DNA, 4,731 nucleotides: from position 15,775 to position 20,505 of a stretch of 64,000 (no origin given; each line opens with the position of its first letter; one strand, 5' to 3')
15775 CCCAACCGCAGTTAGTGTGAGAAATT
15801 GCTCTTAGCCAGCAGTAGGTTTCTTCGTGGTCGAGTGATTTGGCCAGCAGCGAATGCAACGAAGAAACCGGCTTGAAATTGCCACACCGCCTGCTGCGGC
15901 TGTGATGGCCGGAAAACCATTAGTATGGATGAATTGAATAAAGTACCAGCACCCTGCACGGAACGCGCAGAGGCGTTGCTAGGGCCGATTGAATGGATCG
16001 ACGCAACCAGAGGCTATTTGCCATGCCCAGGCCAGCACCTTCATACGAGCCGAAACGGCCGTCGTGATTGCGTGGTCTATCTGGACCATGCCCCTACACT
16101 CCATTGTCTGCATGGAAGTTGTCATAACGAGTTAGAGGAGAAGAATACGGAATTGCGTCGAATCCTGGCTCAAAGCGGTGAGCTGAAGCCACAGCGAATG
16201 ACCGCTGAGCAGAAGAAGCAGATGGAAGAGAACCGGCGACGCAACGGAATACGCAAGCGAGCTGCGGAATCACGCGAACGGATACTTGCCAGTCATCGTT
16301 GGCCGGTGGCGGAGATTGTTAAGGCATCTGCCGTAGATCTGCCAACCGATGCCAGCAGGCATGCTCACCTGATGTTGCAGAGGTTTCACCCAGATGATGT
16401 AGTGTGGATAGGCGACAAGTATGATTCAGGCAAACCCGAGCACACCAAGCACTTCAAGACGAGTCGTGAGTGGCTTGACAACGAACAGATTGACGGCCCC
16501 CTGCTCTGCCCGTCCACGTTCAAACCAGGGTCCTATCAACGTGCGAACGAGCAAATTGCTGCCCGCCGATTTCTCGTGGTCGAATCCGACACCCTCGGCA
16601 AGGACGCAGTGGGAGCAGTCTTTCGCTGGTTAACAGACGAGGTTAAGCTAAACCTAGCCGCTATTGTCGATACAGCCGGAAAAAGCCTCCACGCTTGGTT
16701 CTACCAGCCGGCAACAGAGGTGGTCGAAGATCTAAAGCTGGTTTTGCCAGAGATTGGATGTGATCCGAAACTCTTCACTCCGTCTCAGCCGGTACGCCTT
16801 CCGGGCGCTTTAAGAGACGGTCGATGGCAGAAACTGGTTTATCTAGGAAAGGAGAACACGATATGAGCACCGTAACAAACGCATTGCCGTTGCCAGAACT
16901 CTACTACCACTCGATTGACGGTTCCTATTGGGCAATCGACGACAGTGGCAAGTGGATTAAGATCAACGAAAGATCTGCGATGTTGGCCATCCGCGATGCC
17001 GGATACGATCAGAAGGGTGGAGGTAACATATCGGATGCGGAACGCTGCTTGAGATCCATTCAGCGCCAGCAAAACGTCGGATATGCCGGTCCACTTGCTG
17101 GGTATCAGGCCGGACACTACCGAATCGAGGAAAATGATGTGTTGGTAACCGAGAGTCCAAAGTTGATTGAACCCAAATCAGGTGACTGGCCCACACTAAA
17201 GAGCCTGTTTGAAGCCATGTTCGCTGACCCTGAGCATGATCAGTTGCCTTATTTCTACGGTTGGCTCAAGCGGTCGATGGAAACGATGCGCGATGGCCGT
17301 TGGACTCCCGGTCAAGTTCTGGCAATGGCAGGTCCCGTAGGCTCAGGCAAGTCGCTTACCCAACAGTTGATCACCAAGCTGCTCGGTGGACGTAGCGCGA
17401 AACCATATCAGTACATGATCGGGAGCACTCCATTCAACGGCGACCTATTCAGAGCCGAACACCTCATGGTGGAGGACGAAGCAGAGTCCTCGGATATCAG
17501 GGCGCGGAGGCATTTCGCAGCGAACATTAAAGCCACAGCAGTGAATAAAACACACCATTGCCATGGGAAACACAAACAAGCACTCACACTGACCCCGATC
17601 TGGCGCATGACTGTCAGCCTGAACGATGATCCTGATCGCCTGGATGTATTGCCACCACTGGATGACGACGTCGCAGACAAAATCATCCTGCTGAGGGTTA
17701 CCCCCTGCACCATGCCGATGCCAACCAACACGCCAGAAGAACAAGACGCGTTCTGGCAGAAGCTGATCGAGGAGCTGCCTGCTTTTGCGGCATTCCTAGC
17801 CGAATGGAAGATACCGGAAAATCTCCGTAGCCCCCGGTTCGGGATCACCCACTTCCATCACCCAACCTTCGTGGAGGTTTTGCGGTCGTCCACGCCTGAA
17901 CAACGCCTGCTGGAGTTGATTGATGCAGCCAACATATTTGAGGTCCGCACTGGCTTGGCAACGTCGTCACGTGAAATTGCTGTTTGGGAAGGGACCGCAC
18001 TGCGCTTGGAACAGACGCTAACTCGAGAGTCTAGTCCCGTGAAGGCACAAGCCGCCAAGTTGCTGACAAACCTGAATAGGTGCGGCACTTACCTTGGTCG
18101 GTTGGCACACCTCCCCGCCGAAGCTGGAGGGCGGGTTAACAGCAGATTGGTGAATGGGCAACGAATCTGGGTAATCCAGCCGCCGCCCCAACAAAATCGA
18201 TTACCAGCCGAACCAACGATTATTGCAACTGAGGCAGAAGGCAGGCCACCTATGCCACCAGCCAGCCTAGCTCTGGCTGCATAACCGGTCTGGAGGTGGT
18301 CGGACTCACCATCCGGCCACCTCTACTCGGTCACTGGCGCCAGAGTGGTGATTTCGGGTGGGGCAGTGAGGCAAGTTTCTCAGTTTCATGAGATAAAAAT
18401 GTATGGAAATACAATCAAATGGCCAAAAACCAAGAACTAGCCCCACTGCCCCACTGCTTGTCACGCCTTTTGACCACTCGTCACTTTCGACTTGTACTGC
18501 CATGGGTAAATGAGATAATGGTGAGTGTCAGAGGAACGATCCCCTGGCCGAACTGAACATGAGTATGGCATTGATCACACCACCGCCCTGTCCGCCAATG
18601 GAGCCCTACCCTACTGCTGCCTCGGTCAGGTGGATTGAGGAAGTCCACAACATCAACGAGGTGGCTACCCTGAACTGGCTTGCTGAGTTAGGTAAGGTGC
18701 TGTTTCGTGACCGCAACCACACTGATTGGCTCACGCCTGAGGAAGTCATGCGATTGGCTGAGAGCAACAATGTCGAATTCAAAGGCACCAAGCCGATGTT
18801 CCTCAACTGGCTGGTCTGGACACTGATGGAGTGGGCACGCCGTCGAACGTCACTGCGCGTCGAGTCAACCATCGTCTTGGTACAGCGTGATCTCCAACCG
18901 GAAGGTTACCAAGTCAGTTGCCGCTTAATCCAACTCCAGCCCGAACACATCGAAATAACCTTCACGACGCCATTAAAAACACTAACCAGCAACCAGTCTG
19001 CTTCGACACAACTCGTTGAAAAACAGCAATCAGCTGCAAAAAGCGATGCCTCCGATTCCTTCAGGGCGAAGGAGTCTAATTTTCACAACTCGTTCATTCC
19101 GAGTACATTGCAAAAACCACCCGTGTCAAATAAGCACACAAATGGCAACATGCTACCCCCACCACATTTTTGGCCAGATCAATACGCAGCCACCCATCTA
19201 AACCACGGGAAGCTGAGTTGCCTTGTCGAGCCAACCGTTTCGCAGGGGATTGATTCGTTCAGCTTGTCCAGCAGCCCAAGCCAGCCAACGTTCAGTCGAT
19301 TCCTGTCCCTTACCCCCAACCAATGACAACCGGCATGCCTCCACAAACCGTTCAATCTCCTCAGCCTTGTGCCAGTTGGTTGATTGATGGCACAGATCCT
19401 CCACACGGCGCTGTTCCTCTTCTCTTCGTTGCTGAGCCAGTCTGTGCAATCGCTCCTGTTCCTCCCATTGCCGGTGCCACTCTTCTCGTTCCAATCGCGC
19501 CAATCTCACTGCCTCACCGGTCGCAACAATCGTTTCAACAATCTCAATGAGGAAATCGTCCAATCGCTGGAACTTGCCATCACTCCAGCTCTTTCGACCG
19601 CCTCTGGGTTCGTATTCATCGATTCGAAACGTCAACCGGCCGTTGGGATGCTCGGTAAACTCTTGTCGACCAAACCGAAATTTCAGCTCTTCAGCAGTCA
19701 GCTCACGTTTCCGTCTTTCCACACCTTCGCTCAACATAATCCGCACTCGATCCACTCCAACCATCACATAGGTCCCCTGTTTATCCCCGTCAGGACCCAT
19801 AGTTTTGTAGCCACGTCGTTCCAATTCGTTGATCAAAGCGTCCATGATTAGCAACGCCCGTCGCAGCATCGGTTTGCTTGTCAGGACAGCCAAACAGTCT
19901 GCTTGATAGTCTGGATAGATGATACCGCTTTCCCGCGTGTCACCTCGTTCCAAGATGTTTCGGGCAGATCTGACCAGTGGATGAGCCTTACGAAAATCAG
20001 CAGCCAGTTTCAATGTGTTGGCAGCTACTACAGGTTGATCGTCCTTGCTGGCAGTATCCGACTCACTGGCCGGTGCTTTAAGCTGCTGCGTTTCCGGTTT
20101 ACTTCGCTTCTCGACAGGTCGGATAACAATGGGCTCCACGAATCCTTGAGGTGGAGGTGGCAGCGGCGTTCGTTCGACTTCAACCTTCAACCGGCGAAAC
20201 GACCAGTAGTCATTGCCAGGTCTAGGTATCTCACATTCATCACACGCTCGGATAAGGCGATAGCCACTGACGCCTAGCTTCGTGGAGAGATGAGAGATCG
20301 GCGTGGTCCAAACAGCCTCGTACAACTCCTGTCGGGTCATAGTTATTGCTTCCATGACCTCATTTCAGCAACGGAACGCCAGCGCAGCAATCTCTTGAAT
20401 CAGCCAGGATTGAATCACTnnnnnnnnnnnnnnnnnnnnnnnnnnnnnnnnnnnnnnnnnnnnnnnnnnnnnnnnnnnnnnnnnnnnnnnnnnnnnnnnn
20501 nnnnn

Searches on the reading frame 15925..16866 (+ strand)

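Call 14: search_protein_families(library=pfam, proteins=[window:15925-16866:+], max_evalue=0.001)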
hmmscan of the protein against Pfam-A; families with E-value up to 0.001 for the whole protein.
window:15925-16866:+ (313 aa): 0 families

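Call 15: search_protein_families(library=phrogs, proteins=[window:15925-16866:+], max_evalue=0.001)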
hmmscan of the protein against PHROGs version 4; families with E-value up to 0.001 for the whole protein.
window:15925-16866:+ (313 aa): 1 family
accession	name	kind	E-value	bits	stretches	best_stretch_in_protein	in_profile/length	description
phrog_2597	-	DNA, RNA and nucleotide metabolism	0.00058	19.5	0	207-305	214-316/747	DNA primase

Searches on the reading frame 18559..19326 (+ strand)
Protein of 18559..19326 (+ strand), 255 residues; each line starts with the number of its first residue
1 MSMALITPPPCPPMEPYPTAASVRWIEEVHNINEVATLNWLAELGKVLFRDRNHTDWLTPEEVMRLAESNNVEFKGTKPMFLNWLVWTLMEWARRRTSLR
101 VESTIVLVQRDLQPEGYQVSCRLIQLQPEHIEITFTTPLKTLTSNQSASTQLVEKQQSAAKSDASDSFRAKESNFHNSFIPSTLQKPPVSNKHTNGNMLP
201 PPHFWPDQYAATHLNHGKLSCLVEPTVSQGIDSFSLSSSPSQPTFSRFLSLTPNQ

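Call 4: search_protein_families(library=pfam, proteins=[window:18559-19326:+], max_evalue=0.01)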
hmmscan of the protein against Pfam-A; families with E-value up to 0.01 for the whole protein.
window:18559-19326:+ (255 aa): 1 family
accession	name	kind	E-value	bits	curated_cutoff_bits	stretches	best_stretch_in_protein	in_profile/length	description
PF02958.26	EcKL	-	0.0056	16.5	22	1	103-173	89-155/294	Ecdysteroid kinase-like family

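Call 15: search_protein_families(library=phrogs, proteins=[window:18559-19326:+], max_evalue=0.001)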
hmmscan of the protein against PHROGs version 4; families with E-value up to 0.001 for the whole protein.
window:18559-19326:+ (255 aa): 0 families

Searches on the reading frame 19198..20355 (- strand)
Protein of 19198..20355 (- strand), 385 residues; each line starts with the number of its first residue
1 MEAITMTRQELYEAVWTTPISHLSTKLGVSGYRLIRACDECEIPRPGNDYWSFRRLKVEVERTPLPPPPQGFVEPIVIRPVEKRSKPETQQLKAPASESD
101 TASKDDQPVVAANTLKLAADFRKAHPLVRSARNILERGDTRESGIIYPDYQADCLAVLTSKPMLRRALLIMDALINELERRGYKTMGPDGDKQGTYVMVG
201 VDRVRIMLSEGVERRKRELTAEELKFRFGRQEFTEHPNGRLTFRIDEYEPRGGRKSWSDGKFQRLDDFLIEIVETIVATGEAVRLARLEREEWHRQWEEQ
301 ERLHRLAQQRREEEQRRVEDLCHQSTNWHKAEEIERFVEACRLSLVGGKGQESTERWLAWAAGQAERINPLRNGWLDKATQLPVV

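Call 3: search_protein_families(library=padloc, proteins=[window:19198-20355:-], max_evalue=0.01)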
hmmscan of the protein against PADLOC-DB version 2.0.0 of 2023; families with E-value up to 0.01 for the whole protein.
window:19198-20355:- (385 aa): 0 families

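Call 4: search_protein_families(library=pfam, proteins=[window:19198-20355:-], max_evalue=0.01)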
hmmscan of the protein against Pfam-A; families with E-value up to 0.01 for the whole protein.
window:19198-20355:- (385 aa): 0 families

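Call 5: search_protein_families(library=ncbifam, proteins=[window:19198-20355:-], max_evalue=0.01)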
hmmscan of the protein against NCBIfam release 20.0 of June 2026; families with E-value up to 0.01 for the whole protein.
window:19198-20355:- (385 aa): 0 families

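Call 15: search_protein_families(library=phrogs, proteins=[window:19198-20355:-], max_evalue=0.001)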
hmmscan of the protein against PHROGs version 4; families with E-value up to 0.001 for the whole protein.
window:19198-20355:- (385 aa): 0 families
